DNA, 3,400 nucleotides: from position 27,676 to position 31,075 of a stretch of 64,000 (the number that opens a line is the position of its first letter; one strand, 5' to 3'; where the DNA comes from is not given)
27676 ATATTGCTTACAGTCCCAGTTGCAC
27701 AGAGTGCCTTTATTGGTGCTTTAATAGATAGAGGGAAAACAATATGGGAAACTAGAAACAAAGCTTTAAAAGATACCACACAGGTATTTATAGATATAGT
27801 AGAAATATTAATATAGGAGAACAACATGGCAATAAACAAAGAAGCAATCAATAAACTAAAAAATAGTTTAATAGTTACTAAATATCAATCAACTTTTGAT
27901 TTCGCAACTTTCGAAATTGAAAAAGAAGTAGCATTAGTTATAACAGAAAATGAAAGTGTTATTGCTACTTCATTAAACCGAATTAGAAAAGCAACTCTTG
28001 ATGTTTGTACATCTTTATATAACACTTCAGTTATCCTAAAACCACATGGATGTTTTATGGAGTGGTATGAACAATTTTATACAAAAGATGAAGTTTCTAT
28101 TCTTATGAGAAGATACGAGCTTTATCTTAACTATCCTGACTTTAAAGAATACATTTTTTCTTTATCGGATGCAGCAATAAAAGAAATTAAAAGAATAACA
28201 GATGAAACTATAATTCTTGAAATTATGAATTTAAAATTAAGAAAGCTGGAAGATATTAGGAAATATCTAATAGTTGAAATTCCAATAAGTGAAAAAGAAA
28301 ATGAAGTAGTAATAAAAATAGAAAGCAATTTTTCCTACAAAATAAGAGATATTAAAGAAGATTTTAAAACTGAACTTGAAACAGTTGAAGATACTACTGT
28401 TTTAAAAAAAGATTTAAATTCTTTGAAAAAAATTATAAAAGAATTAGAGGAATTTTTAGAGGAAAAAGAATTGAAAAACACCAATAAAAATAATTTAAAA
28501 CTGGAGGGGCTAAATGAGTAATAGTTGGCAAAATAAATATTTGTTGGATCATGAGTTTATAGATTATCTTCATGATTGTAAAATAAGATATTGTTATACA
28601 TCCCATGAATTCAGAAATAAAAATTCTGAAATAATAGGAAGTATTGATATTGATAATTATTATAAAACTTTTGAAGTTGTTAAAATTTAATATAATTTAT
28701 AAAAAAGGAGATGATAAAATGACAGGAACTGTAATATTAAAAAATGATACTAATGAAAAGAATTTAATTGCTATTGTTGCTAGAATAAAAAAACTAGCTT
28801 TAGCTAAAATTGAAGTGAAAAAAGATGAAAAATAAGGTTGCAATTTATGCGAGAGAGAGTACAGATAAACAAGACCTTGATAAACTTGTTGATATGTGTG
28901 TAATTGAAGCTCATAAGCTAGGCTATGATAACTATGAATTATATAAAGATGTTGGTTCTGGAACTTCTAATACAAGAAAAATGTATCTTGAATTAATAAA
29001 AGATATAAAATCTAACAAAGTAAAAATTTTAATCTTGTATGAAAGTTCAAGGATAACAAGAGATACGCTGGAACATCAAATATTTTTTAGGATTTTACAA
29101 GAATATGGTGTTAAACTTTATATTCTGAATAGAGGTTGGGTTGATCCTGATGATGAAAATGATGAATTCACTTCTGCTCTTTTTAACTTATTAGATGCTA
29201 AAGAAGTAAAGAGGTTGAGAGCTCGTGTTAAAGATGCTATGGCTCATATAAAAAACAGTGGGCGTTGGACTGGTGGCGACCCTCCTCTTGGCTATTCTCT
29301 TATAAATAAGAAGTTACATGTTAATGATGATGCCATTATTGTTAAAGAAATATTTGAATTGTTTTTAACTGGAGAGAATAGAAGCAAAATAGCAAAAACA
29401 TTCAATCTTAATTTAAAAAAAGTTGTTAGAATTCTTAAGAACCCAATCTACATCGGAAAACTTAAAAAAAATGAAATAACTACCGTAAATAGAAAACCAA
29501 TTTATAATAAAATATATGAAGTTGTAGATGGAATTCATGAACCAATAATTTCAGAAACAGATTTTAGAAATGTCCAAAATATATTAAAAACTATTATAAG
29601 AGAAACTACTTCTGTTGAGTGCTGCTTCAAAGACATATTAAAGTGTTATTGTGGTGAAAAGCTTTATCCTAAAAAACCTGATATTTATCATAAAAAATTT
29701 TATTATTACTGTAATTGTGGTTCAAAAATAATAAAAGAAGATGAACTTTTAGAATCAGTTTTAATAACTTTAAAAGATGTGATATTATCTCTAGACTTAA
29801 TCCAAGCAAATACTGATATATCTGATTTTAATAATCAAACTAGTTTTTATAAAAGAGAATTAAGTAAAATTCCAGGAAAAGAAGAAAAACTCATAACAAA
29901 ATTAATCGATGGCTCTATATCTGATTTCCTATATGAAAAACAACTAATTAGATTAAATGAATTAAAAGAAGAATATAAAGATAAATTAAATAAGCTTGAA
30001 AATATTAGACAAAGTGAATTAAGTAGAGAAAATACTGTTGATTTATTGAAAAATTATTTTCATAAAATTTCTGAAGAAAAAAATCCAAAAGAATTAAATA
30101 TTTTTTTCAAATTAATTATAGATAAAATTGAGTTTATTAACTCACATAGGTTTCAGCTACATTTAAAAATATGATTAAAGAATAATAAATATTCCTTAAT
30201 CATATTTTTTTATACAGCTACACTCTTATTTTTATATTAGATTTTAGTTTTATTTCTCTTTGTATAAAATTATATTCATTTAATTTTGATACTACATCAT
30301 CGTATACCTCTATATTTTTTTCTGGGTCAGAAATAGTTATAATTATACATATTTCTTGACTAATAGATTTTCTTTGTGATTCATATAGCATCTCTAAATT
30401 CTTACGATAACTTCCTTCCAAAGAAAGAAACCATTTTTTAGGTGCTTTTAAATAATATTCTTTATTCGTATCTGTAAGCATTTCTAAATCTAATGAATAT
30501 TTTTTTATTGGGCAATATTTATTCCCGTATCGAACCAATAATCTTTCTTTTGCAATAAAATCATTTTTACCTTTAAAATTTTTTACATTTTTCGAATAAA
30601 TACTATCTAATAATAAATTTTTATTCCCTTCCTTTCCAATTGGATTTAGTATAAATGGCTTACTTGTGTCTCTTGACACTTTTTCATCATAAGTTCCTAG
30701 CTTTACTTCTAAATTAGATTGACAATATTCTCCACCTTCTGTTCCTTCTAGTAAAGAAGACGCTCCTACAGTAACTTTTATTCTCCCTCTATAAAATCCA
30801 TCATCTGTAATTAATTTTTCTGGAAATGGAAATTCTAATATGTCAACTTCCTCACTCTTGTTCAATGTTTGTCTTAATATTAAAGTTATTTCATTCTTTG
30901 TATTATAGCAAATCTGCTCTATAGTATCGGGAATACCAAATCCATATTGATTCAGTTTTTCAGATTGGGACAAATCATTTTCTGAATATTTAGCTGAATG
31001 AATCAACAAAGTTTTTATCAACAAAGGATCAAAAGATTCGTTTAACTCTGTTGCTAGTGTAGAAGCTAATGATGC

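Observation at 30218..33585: AAA+ ATPase + cytoplasmic S8 subtilase operon at the prophage/chromosome junction (IetAS-like candidate defence pair)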

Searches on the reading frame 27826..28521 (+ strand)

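Call 18: search_protein_families(library=phrogs, proteins=[window:27826-28521:+], max_evalue=0.001)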
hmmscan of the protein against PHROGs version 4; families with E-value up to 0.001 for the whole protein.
window:27826-28521:+ (231 aa): 1 family
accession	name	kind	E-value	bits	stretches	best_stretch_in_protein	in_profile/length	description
phrog_32652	-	unknown function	4.4e-26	92.7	1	19-212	22-211/213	-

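Call 42: search_protein_families(library=pfam, proteins=[window:27826-28521:+], max_evalue=0.001)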
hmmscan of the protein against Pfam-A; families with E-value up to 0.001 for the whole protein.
window:27826-28521:+ (231 aa): 0 families

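Call 72: search_protein_families(library=ncbifam, proteins=[window:27826-28521:+], max_evalue=0.00001)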
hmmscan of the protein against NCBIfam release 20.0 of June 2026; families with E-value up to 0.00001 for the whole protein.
window:27826-28521:+ (231 aa): 0 families

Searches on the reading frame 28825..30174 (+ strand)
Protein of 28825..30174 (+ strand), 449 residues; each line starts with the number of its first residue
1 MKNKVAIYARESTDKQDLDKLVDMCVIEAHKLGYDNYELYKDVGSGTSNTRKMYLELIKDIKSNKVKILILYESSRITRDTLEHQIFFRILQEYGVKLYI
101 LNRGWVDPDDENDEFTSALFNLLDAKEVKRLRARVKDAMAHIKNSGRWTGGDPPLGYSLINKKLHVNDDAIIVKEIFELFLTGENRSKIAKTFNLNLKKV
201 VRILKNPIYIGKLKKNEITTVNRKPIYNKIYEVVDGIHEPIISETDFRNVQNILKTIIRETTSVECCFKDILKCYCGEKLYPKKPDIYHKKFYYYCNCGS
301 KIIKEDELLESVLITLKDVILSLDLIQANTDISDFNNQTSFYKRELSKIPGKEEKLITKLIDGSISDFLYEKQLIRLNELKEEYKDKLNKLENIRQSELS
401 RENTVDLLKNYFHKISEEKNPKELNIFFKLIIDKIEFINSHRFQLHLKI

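Call 3: search_protein_families(library=padloc, proteins=[window:28825-30174:+], max_evalue=0.01)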
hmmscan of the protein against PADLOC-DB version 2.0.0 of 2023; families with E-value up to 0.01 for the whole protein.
window:28825-30174:+ (449 aa): 0 families

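Call 4: search_protein_families(library=pfam, proteins=[window:28825-30174:+], max_evalue=0.01)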
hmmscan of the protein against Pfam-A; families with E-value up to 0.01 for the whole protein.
window:28825-30174:+ (449 aa): 2 families
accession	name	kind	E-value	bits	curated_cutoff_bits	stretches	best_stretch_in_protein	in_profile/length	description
PF00239.26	Resolvase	-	1.6e-21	77.4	23.3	1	5-148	1-145/145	Resolvase, N terminal domain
PF07508.19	Recombinase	-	4.7e-12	46.5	21.1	1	168-255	2-100/102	Recombinase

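Call 5: search_protein_families(library=ncbifam, proteins=[window:28825-30174:+], max_evalue=0.01)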
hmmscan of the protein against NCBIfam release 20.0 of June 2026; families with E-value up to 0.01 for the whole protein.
window:28825-30174:+ (449 aa): 6 families
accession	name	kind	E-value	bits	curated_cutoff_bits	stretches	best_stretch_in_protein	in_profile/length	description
NF041201.1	recomb_XisF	equivalog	6.4e-28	97.9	375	1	8-436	4-461/465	fdxN element excision recombinase XisF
NF047344.1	SCCmet_CcrA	equivalog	7.1e-21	74.8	700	1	5-429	4-433/442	cassette chromosome recombinase CcrA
NF033518.0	transpos_IS607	equivalog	2.6e-12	46.7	110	1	3-119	54-167/187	IS607 family transposase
NF009949.0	PRK13413.1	equivalog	2.2e-06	27.5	272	1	7-206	4-195/203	master DNA invertase Mpi family serine-type recombinase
NF049883.1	resolv_YneB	equivalog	6.2e-06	25.8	175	1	4-103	1-103/211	YneB family resolvase-like protein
NF040595.1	HTH_Cbp1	equivalog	0.0051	16.7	140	0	170-222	49-104/135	CRISPR DNA repeat-binding protein Cbp1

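Call 17: search_dna_similar(query=window:28825-30174:+, collection=phages, mode=protein, max_rows=15)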
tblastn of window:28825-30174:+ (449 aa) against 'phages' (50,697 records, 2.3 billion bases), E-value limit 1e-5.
Records with a match: 325; places in all: 335; records where one place covers at least 80% of the query: 93.
Best place of each record, by identity: <60% 325.
By first word of the organism name: Streptococcus 101; Bacillus 52; Bacteriophage 37; Clostridium 22; Paenibacillus 18; Enterococcus 14; Listeria 8; Mycobacterium 7; Staphylococcus 6; Geobacillus 5; and 30 more.
By host as written in the record: - 53; Bacillus anthracis 16; Enterococcus faecalis 14; Paenibacillus larvae 9; Mycobacterium smegmatis mc2 155 7; Paenibacillus larvae ATCC 9545 7; Listeria monocytogenes 6; Clostridium tetani ATCC 19406 6; and 149 more.
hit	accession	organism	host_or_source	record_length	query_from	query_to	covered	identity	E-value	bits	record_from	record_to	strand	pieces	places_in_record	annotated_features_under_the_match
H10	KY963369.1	Bacillus phage Tavor_SA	Bacillus anthracis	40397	4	436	96%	26.6%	5e-19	96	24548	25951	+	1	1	site-specific recombinase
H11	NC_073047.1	Bacillus phage Tavor_SA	Bacillus anthracis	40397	4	436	96%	26.6%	5e-19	96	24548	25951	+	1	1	site-specific recombinase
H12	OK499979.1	Bacillus Phage vB_BanS_McSteamy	Bacillus anthracis Sterne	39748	4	435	96%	26.6%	3e-17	91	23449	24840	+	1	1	serine recombinase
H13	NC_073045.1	Bacillus Phage vB_BanS_McSteamy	Bacillus anthracis Sterne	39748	4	435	96%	26.6%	3e-17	91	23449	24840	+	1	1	serine recombinase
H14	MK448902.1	Streptococcus phage Javan308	Streptococcus mitis B6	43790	1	432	96%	26.5%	1e-9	67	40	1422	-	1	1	putative integrase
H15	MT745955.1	Bacillus phage J5a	Bacillus anthracis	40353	4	436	96%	26.4%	1e-18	95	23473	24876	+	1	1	site-specific recombinase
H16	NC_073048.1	Bacillus phage J5a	Bacillus anthracis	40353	4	436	96%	26.4%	1e-18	95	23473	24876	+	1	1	site-specific recombinase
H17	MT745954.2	Bacillus phage F16Ba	Bacillus anthracis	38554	4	435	96%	26.2%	7e-16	86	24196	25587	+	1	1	site-specific recombinase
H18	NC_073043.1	Bacillus phage F16Ba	Bacillus anthracis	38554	4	435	96%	26.2%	7e-16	86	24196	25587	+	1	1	site-specific recombinase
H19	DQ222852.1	Bacillus phage Cherry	Bacillus anthracis Vollum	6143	4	435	96%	26.2%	2e-15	85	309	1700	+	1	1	prime attP region | site-specific recombinase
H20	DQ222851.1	Bacillus phage Cherry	Bacillus anthracis Vollum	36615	4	435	96%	26.2%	2e-15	85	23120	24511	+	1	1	site-specific recombinase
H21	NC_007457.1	Bacillus phage Cherry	Bacillus anthracis Vollum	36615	4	435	96%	26.2%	2e-15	85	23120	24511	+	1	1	site-specific recombinase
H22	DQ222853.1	Bacillus phage Gamma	Bacillus cereus ATCC 4342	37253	4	435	96%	26.2%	2e-15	85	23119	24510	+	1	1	site-specific recombinase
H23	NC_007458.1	Bacillus phage Gamma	Bacillus cereus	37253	4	435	96%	26.2%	2e-15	85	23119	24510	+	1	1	integrase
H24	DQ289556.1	Bacillus phage Gamma isolate d'Herelle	Bacillus cereus ATCC 4342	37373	4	435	96%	26.2%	2e-15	85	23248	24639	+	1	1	putative site-specific phage recombinase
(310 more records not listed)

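Call 64: find_related_loci(query=window:28825-30174:+, collection=viral_contigs, flank=10000)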
Query window:28825-30174:+ (449 aa) in viral_contigs; peptide patterns used: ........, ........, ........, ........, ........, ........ (x = any residue, [..] = any of these).
27 stretches matched a pattern, but none encodes a relative of the query by tblastn (E <= 1e-3).

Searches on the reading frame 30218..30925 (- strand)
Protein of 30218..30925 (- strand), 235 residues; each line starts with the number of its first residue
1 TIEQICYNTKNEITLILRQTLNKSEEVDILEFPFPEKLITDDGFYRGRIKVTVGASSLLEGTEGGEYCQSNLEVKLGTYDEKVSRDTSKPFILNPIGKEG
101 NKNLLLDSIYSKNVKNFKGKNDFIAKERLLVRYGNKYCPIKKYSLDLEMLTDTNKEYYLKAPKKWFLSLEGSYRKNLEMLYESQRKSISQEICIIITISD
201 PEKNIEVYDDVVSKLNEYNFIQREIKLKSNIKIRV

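Call 63: search_protein_families(library=pfam, proteins=[window:30218-30925:-], max_evalue=10)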
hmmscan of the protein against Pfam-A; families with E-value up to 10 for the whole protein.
window:30218-30925:- (235 aa): 0 families
